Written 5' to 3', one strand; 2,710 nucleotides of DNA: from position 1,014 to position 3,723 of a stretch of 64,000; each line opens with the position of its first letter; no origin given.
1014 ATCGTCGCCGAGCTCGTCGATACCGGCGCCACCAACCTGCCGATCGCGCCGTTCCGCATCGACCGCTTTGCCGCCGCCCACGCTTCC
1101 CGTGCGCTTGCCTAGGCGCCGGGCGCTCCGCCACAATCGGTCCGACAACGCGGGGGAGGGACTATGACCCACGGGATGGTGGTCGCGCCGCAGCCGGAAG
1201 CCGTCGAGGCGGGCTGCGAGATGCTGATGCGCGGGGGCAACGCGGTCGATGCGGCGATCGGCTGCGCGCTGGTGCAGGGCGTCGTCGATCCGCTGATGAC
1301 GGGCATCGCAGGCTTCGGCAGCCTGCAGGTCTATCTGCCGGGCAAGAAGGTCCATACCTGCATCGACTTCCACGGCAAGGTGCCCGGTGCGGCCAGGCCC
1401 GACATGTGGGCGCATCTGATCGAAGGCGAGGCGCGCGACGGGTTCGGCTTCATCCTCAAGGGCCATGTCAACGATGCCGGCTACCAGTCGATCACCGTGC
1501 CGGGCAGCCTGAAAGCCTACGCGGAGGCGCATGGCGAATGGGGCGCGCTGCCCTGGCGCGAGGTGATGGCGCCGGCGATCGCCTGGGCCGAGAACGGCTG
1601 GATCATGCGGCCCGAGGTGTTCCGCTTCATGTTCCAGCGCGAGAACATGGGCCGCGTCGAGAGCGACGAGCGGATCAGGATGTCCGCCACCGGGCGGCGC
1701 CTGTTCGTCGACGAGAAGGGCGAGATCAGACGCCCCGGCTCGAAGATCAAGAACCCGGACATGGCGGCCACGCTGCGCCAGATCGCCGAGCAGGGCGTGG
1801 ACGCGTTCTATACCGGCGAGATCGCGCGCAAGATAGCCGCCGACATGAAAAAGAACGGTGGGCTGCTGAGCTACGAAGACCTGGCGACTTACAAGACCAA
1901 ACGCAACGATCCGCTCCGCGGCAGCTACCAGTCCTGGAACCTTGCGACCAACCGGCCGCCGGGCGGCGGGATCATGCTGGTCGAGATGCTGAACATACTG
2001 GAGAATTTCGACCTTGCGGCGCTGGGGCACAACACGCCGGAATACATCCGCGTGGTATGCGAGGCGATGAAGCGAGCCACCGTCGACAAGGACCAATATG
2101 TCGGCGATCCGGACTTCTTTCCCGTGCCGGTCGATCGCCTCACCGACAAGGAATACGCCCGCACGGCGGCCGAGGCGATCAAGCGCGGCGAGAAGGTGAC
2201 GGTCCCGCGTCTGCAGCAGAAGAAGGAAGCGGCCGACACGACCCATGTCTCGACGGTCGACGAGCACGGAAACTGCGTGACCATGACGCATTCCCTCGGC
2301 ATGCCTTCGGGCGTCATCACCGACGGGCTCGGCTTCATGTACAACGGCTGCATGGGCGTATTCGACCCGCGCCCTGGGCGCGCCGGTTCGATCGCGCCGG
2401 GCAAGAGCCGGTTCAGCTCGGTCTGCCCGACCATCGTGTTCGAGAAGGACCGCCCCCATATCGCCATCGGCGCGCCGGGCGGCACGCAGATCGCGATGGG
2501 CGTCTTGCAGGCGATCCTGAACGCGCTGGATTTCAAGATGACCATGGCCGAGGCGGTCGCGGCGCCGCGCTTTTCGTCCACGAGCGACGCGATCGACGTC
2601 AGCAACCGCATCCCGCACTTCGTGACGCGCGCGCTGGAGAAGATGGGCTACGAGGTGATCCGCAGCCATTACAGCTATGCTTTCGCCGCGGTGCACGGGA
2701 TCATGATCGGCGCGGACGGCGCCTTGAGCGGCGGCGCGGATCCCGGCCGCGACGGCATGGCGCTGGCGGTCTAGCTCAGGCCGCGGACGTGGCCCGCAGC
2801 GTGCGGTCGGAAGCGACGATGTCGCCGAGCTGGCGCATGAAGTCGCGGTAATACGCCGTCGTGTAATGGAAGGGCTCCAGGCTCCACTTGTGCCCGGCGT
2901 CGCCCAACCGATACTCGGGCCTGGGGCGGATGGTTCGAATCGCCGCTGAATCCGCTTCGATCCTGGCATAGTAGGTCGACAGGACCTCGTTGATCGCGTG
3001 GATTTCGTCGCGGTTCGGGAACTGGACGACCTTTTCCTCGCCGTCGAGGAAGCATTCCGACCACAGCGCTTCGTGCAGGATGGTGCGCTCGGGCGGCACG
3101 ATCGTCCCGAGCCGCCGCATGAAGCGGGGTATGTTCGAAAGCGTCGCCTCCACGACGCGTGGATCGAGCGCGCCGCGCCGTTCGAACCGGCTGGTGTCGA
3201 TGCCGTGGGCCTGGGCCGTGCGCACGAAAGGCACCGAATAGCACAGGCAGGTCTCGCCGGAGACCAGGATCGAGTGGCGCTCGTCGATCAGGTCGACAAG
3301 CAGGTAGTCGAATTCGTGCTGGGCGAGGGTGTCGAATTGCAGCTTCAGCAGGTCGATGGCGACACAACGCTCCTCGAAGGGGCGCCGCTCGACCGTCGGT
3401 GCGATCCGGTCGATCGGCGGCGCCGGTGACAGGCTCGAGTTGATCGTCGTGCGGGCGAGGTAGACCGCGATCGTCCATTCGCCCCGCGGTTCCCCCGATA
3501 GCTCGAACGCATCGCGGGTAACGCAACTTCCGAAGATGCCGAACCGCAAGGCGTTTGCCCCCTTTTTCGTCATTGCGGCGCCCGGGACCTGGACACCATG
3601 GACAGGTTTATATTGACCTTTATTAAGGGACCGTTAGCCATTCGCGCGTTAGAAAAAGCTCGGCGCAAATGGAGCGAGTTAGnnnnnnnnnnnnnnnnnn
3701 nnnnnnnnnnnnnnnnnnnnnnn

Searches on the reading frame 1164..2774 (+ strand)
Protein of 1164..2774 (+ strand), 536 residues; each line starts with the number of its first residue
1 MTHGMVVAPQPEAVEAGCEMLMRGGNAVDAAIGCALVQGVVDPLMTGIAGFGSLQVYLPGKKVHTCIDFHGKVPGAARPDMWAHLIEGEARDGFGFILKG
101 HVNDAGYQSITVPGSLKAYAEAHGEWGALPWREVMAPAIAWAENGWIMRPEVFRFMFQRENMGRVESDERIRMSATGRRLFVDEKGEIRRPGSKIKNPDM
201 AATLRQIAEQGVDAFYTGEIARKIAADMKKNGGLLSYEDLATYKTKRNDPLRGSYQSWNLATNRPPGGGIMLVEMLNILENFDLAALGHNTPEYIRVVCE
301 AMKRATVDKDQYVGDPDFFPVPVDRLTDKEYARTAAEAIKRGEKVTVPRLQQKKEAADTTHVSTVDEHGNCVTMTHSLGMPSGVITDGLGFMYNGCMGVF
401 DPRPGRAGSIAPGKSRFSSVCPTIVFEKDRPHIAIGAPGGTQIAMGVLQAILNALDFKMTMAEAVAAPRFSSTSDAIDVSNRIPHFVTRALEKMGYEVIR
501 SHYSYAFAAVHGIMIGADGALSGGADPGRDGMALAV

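Call 87: search_protein_families(library=pfam, proteins=[window:1164-2774:+], max_evalue=0.001)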
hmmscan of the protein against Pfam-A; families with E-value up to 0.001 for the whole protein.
window:1164-2774:+ (536 aa): 1 family
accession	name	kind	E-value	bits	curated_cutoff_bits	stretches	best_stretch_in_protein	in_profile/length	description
PF01019.26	G_glu_transpept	-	1.1e-125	420.8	27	1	19-531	2-512/512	Gamma-glutamyltranspeptidase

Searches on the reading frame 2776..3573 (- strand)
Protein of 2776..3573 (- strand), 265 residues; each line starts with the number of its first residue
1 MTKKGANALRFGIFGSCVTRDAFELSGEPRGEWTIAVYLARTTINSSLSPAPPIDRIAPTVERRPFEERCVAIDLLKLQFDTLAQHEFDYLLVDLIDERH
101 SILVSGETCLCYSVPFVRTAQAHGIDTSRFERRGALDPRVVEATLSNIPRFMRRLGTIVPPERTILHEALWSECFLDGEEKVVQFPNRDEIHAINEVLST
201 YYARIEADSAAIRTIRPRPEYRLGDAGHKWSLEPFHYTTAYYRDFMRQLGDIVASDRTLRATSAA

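Call 87: search_protein_families(library=pfam, proteins=[window:2776-3573:-], max_evalue=0.001)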
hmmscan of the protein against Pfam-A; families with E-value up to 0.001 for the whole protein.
window:2776-3573:- (265 aa): 1 family
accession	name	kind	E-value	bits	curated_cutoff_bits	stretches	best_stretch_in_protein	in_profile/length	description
PF19786.4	DUF6270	-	2.5e-41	142.5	27.5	1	13-237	1-222/222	Family of unknown function (DUF6270)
